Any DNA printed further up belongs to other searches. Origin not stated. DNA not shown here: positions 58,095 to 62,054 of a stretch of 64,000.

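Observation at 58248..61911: JARID/KDM5-architecture protein whose JmjC domain has lost both iron-binding histidines (JARID2-like pseudo-demethylase?)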

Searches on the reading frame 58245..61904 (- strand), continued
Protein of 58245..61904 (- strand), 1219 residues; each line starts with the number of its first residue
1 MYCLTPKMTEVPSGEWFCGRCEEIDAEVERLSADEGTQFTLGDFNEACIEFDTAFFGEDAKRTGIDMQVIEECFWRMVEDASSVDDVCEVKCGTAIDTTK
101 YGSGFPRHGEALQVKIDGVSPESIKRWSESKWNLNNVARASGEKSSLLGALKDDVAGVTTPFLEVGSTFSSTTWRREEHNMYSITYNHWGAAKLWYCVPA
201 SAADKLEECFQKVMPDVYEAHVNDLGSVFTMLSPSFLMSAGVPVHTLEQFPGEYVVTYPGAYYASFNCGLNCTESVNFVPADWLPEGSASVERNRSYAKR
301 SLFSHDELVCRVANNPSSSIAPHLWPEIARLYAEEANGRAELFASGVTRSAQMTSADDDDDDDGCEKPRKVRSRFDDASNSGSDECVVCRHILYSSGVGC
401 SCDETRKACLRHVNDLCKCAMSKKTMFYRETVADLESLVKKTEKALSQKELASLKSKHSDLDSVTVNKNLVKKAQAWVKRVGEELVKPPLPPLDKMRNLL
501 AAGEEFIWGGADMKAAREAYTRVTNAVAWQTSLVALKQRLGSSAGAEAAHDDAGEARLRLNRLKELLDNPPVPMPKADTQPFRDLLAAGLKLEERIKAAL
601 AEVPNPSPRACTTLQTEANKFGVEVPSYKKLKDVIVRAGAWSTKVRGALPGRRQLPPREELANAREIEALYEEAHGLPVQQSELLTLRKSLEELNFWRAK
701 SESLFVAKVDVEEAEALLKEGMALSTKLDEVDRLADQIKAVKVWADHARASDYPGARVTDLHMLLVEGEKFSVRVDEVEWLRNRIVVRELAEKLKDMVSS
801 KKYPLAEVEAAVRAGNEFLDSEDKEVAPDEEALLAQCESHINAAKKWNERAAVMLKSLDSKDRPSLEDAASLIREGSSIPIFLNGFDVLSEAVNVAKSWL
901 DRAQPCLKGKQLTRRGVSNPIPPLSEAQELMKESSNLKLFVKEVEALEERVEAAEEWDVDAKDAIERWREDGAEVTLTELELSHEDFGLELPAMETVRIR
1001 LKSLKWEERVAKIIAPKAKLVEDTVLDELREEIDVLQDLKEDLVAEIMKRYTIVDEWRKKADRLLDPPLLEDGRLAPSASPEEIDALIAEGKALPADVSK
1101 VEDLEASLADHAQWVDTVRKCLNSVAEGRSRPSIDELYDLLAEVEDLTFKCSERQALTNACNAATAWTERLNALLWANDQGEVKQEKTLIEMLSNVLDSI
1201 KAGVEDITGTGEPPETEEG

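Call 16: find_encoding_contigs(protein=P0104, flank=10000, max_places=2)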
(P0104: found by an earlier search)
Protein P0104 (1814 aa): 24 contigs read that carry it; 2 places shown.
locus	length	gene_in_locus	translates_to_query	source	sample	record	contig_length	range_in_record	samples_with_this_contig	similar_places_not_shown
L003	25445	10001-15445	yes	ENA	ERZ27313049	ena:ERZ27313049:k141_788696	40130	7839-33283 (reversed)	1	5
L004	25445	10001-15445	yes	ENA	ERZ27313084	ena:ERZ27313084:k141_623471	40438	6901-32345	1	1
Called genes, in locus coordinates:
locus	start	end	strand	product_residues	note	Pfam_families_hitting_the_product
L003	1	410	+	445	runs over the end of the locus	PF01979:Amidohydro_1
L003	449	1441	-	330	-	PF00106:adh_short, PF08659:KR, PF13561:adh_short_C2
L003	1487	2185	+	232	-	PF00293:NUDIX (weak)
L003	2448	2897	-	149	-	PF00504:Chloroa_b-bind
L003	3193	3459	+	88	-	-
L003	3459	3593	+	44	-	-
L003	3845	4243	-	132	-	PF00504:Chloroa_b-bind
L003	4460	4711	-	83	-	-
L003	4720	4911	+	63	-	-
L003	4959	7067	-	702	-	PF05833:NFACT_N, PF05670:NFACT-R_1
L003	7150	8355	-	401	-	PF25168:Beta-prop_WDR36-Utp21_2nd (weak), PF25173:Beta-prop_WDR3_1st (weak), PF25175:Beta-prop_WDR5, PF24817:WD40_WDHD1_1st (weak), PF24814:WD40_Prp19 (weak), PF25173:Beta-prop_WDR3_1st (weak), PF25174:Beta-prop_THOC3, PF24814:WD40_Prp19, +8 more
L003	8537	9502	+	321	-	PF01388:ARID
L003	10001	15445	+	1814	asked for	PF02373:JmjC, PF02928:zf-C5HC2, PF08429:PLU-1, PF00628:PHD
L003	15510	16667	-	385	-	PF00588:SpoU_methylase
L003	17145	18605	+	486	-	-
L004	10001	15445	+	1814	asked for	PF02373:JmjC, PF02928:zf-C5HC2, PF08429:PLU-1, PF00628:PHD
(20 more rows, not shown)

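Call 17: find_encoding_contigs(protein=P0006, flank=10000, max_places=2)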
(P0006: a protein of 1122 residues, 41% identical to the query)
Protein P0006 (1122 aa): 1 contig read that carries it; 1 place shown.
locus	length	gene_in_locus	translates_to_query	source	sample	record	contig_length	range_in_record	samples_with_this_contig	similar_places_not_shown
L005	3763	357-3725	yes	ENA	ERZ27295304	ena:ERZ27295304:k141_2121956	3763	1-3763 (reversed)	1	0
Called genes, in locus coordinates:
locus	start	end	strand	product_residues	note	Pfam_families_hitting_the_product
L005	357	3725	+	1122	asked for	PF02373:JmjC, PF02928:zf-C5HC2, PF08429:PLU-1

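Call 18: find_encoding_contigs(protein=P0115, flank=10000, max_places=2)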
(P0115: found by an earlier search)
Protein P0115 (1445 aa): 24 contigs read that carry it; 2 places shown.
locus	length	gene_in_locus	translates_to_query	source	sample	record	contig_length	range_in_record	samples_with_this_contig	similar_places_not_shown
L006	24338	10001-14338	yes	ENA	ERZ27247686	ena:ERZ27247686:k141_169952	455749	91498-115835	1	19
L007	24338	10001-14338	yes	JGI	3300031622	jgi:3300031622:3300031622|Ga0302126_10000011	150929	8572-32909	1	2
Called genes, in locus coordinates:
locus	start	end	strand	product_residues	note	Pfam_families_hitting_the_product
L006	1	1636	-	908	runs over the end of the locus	PF05833:NFACT_N, PF05670:NFACT-R_1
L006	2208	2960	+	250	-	PF14850:Pro_dh-DNA_bdg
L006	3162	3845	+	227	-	PF01619:Pro_dh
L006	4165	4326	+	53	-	PF01619:Pro_dh (weak)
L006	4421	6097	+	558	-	PF01619:Pro_dh, PF00171:Aldedh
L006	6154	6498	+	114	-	PF00171:Aldedh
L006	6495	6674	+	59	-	-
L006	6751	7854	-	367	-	PF23381:Beta-prop_IFT122_1st, PF23409:Beta-prop_EML (faint), PF23414:Beta-prop_EML_2 (faint), PF23775:Beta-prop_RIG_2nd (faint), PF24814:WD40_Prp19 (weak), PF24817:WD40_WDHD1_1st, PF25175:Beta-prop_WDR5, PF00400:WD40 (weak), +6 more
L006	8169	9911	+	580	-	PF02375:JmjN, PF01388:ARID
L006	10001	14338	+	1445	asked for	PF02373:JmjC, PF02928:zf-C5HC2, PF08429:PLU-1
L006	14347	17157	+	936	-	PF00628:PHD (weak)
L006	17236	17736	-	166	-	-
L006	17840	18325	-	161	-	PF00588:SpoU_methylase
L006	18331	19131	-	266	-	-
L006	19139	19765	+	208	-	-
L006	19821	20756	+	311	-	-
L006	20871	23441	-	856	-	PF24807:WD40_CDC20-Fz (faint), PF23381:Beta-prop_IFT122_1st (faint), PF01753:zf-MYND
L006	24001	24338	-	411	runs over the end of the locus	-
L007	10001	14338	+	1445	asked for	PF02373:JmjC, PF02928:zf-C5HC2, PF08429:PLU-1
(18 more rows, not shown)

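Call 31: find_encoding_contigs(protein=window:58245-61904:-, flank=8000, max_places=4)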
Protein window:58245-61904:- (1219 aa): 1 contig read that carries it; 1 place shown.
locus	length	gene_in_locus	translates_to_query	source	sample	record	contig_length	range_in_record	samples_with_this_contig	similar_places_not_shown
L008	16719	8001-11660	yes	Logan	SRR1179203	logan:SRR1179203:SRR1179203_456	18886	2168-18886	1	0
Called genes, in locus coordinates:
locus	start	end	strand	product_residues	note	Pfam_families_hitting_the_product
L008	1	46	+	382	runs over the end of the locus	PF01979:Amidohydro_1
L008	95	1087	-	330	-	PF00106:adh_short, PF08659:KR, PF13561:adh_short_C2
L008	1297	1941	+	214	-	PF00293:NUDIX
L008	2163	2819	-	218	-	PF00504:Chloroa_b-bind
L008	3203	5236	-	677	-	PF05833:NFACT_N, PF05670:NFACT-R_1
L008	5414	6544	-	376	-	PF00400:WD40 (faint), PF13570:Beta-prop_ACSF4 (weak), PF25172:Beta-prop_WDR3_2nd (weak), PF25173:Beta-prop_WDR3_1st (weak), PF25174:Beta-prop_THOC3, PF24817:WD40_WDHD1_1st (weak), PF24814:WD40_Prp19 (weak), PF23414:Beta-prop_EML_2 (weak), +7 more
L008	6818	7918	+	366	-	PF01388:ARID (weak)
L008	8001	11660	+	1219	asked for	PF02373:JmjC, PF21323:KDM5_C-hel (weak), PF02928:zf-C5HC2, PF08429:PLU-1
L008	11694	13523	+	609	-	PF00628:PHD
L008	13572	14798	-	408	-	PF00588:SpoU_methylase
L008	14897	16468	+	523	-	-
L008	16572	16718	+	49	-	?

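Call 45: search_protein_families(library=pfam, proteins=[P0103, L006:8169-9911:+], max_evalue=1)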
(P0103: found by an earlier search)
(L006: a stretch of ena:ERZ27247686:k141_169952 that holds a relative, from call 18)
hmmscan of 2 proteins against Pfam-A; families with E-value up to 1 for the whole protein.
P0103 (2096 aa): 11 families
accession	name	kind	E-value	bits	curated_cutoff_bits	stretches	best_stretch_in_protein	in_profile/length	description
PF08429.16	PLU-1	-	2.9e-61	208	28.5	4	1123-1450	2-326/338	PLU-1-like protein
PF02373.28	JmjC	-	8.9e-33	113.6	24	1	446-560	3-114/114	JmjC domain, hydroxylase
PF00628.35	PHD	-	9.4e-27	93.2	24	3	259-303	1-47/47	PHD-finger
PF02928.21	zf-C5HC2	-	1.3e-15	57.9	22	1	662-714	1-54/54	C5HC2 zinc finger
PF01388.27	ARID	-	9.2e-10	39.2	24.1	1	127-188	26-89/89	ARID/BRIGHT DNA binding domain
PF13922.11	PHD_3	-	0.002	18.7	25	1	1954-2003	8-58/68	PHD domain of transcriptional enhancer, Asx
PF21323.2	KDM5_C-hel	-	0.0053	17.1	27.1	1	564-600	1-37/55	Lysine-specific demethylase 5, C-terminal helical domain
PF12777.12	MT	-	0.029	13.9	24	1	641-726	180-266/344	Microtubule-binding stalk of dynein motor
PF15236.11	CCDC66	-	0.2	11.8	29.9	1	1575-1645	75-146/154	Coiled-coil domain-containing protein 66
PF21257.3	PHD_ash2p_like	-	0.35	11.2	28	0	1502-1538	1-37/53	ASH2, PHD zinc finger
PF13831.12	PHD_2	-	0.46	10.4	28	0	1987-2007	4-24/36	PHD-finger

L006:8169-9911:+ (580 aa): 4 families
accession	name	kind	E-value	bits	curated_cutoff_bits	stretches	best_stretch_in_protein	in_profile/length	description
PF01388.27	ARID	-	4.5e-15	56.2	24.1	1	75-156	8-89/89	ARID/BRIGHT DNA binding domain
PF02375.23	JmjN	-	2.8e-13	49.9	26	1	2-33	3-34/34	jmjN domain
PF23161.1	HTH_RNase_II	-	0.021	16.1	24.7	1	174-251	3-83/95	Double HTH domain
PF00628.35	PHD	-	0.063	13.8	24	1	358-379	1-22/47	PHD-finger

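Call 49: list_cluster_members(proteins=[P0052, P0051, P0048, P0049, P0023, P0025, P0037])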
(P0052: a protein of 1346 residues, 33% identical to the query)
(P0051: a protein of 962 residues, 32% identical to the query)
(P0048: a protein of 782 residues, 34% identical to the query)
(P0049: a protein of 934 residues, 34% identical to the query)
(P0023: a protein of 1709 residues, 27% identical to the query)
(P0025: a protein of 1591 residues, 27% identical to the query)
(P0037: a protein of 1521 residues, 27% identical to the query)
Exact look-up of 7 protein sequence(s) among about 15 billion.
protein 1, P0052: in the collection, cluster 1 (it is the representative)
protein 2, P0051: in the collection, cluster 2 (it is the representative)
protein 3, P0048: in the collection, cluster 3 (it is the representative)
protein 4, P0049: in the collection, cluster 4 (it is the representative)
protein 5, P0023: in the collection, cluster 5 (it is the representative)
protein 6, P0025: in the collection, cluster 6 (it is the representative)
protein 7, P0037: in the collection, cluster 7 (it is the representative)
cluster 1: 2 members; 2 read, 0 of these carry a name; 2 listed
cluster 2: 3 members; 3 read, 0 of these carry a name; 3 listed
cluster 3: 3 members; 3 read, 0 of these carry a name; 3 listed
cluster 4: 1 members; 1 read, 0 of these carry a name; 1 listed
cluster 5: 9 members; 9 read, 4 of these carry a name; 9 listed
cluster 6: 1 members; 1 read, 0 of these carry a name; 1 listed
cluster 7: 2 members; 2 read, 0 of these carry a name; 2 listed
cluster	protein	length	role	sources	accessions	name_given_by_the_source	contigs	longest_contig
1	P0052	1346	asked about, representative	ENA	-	-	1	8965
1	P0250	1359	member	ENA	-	-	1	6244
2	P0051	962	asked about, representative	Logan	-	-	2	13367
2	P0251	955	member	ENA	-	-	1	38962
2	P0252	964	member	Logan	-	-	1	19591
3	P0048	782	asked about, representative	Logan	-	-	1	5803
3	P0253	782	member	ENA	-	-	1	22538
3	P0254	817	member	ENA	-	-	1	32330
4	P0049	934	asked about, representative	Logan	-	-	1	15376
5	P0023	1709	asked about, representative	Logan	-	-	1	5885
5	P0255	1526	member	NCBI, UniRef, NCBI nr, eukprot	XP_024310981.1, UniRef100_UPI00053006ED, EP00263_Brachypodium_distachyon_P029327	lysine-specific demethylase 5C isoform X2 [Brachypodium distachyon] | lysine-specific demethylase 5C isoform X2 n=1 Tax=Brachypodium distachyon TaxID=15368 ... | XP_024310981.1 lysine-specific demethylase 5C isoform X2 [Brachypodium distachyon]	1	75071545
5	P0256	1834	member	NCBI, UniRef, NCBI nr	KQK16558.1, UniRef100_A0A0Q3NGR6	hypothetical protein BRADI_1g29247v3 [Brachypodium distachyon] | [Histone H3]-trimethyl-L-lysine(4) demethylase n=1 Tax=Brachypodium distachyon ...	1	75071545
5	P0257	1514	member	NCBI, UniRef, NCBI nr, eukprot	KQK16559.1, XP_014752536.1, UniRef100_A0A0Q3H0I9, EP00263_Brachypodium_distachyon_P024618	lysine-specific demethylase 5C isoform X3 [Brachypodium distachyon] | Transcription factor jumonji (JmjC) domain-containing protein n=1 Tax=Brachypodium ... | XP_014752536.1 lysine-specific demethylase 5C isoform X3 [Brachypodium distachyon]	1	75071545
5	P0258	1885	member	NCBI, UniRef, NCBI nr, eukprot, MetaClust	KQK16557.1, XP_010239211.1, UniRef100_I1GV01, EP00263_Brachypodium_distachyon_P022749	lysine-specific demethylase 5B isoform X1 [Brachypodium distachyon] | [Histone H3]-trimethyl-L-lysine(4) demethylase n=1 Tax=Brachypodium distachyon ... | XP_010239211.1 lysine-specific demethylase 5B isoform X1 [Brachypodium distachyon]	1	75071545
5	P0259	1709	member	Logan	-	-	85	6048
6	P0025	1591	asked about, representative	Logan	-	-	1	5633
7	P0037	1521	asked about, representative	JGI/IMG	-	-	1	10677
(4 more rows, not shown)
